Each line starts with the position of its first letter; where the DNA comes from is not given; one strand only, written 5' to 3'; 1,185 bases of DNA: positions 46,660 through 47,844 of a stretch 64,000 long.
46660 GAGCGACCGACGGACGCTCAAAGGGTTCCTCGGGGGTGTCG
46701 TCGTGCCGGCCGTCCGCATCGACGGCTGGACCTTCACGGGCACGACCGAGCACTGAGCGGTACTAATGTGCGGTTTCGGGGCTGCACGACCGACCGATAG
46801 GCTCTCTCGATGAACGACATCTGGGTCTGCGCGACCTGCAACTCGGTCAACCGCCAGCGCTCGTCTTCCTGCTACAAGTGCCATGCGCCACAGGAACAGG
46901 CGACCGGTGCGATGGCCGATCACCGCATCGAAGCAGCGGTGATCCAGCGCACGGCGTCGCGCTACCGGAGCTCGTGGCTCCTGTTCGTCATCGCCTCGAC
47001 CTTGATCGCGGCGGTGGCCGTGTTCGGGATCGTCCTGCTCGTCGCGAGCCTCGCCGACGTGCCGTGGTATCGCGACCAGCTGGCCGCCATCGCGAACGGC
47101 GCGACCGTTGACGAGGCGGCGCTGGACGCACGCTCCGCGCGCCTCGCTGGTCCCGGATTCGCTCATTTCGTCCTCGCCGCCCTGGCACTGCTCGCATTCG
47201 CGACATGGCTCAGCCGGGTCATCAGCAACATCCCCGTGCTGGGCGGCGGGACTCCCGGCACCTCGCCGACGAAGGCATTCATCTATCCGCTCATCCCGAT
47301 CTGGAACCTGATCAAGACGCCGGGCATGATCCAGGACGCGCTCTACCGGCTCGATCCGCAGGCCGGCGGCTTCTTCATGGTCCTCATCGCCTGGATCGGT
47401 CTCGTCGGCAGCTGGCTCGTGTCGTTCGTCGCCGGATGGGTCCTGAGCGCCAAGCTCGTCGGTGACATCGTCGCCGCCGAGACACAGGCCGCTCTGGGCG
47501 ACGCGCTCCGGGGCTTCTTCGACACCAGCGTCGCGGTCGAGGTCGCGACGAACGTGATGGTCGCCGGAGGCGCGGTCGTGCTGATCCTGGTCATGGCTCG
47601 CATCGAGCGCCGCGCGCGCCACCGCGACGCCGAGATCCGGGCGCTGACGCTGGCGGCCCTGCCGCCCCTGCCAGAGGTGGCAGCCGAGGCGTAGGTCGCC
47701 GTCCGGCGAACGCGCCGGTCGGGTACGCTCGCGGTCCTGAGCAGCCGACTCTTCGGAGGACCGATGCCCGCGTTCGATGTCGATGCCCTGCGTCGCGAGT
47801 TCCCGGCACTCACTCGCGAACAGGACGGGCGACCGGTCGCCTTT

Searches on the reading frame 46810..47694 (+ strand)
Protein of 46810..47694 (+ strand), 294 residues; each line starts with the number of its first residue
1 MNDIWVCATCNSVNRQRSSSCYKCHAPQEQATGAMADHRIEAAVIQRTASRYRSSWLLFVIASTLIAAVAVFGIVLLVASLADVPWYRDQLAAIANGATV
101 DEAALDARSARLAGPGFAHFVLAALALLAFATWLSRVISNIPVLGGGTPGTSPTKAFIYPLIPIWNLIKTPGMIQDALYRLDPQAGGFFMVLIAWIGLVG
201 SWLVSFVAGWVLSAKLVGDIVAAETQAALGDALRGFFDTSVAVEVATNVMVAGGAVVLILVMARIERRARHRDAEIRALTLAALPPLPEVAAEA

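Call 69: search_protein_families(library=pfam, proteins=[window:46810-47694:+], max_evalue=0.01)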
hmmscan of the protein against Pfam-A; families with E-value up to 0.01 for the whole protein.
window:46810-47694:+ (294 aa): 1 family
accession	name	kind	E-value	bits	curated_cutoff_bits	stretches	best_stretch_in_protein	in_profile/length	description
PF14219.11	DUF4328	-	2.8e-09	37.2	27.2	1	98-267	3-166/166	Domain of unknown function (DUF4328)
